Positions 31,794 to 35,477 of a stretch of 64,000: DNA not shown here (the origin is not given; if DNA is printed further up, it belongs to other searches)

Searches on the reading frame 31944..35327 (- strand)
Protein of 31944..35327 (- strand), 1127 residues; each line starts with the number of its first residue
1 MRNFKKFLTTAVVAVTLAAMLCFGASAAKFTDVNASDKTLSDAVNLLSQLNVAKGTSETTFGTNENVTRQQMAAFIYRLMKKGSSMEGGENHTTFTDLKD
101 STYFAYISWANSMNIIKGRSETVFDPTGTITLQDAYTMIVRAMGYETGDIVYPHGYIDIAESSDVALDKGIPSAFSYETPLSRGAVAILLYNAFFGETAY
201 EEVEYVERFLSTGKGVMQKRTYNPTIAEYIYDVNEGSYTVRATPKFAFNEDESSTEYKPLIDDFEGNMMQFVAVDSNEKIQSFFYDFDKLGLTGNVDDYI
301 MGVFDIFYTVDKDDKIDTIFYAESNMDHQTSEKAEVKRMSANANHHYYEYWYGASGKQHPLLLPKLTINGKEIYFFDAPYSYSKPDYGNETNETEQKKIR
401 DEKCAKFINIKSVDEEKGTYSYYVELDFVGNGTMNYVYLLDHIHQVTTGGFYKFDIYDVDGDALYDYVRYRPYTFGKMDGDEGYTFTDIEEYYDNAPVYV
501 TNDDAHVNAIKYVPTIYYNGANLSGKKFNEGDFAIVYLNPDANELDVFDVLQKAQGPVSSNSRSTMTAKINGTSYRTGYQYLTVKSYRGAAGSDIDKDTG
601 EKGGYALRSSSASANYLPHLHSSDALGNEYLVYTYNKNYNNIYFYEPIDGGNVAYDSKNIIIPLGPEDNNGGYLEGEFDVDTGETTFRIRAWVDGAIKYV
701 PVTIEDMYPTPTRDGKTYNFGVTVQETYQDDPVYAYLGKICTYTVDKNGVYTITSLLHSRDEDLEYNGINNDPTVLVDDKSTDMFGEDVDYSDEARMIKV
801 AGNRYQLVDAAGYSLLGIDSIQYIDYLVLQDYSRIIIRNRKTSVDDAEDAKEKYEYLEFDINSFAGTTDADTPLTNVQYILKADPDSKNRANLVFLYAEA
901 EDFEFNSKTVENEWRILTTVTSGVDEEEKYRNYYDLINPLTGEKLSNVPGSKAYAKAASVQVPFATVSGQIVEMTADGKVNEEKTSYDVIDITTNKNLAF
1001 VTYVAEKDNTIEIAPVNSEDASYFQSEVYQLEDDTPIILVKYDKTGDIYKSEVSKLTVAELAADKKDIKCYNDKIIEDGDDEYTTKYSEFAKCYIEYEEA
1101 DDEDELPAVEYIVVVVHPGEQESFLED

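Call 16: search_protein_families(library=pfam, proteins=[window:31944-35327:-], max_evalue=0.00001)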
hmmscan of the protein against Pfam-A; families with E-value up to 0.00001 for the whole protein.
window:31944-35327:- (1127 aa): 1 family
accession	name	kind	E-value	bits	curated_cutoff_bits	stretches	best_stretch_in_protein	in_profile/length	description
PF00395.25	SLH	-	7.5e-17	61.5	20.8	1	29-73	1-44/44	S-layer homology domain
